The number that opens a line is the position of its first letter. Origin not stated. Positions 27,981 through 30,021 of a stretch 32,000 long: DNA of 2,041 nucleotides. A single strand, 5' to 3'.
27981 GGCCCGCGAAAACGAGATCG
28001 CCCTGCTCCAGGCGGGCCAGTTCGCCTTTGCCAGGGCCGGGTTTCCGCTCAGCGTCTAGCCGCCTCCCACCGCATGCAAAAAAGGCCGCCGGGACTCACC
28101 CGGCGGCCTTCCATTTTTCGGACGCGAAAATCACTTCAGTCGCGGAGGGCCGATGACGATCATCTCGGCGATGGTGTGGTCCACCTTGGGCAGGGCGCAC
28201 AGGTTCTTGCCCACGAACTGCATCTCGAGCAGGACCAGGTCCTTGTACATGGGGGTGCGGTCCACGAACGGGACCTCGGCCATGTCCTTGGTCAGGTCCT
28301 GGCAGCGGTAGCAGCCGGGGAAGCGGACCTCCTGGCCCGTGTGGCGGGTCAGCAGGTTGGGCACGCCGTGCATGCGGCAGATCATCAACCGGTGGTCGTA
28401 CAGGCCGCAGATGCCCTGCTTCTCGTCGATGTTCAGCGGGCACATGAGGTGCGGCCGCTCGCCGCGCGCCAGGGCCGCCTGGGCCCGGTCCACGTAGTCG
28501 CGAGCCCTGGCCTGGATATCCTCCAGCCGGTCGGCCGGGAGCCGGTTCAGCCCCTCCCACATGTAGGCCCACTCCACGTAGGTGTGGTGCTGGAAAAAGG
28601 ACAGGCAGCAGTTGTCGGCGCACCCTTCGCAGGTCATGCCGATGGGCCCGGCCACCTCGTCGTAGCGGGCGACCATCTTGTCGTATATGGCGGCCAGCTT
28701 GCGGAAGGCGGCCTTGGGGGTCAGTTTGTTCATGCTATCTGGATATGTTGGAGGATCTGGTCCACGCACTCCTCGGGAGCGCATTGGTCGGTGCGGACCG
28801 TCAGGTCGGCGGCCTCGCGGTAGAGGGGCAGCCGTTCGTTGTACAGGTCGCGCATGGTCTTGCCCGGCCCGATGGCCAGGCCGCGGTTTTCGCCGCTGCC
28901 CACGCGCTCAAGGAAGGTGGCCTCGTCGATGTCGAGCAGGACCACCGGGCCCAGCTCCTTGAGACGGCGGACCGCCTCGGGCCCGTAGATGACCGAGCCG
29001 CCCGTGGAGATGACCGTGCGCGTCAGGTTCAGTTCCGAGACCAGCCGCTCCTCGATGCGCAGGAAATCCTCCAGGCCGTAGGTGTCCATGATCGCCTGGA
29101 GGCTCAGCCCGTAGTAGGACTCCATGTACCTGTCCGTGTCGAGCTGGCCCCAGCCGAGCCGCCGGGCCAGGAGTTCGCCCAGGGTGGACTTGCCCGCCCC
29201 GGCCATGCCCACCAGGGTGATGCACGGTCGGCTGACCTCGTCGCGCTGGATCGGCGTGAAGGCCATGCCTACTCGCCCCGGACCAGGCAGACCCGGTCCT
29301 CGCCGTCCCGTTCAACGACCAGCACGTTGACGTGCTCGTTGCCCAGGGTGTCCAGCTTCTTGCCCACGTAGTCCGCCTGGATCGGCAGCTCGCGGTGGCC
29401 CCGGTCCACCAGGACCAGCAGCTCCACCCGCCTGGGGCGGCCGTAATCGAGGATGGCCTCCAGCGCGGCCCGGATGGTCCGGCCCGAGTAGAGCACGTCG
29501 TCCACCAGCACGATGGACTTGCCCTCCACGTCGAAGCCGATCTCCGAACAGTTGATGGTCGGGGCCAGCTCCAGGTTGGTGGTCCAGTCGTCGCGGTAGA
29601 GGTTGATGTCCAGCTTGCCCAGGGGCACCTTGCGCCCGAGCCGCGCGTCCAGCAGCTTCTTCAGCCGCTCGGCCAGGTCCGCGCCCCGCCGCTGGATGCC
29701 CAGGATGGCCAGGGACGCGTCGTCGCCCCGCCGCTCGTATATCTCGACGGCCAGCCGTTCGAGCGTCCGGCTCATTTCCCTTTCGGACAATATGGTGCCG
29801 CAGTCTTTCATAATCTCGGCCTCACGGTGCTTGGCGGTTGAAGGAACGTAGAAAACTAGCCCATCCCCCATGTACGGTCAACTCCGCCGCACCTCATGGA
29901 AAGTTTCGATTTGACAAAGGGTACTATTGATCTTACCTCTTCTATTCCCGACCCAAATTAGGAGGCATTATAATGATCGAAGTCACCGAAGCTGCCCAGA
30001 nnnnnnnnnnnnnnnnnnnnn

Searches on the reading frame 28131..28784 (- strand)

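Call 63: search_protein_families(library=pfam, proteins=[window:28131-28784:-], max_evalue=0.01)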
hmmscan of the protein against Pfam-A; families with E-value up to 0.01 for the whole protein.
window:28131-28784:- (217 aa): 1 family
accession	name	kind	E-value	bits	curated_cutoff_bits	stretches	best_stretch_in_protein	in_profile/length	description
PF03692.20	CxxCxxCC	-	0.0067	17.5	23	0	52-139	2-69/85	Putative zinc- or iron-chelating domain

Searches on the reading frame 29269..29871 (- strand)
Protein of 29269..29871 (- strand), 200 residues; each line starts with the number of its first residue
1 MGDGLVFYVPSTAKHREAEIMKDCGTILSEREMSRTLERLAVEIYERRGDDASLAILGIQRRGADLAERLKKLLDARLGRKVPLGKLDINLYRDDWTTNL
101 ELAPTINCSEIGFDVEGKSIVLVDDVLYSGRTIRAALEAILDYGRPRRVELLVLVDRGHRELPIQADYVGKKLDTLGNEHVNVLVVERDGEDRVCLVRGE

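Call 63: search_protein_families(library=pfam, proteins=[window:29269-29871:-], max_evalue=0.01)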
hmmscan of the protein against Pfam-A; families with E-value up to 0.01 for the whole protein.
window:29269-29871:- (200 aa): 3 families
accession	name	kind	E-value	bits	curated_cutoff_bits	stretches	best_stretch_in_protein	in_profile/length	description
PF00156.33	Pribosyltran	-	1e-20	74.1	26.3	1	26-174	4-144/158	Phosphoribosyl transferase domain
PF24390.1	PRTase-CE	-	0.00034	21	27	1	87-150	79-139/253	PRTase-CE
PF14681.12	UPRTase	-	0.0042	17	27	1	46-155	59-159/206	Uracil phosphoribosyltransferase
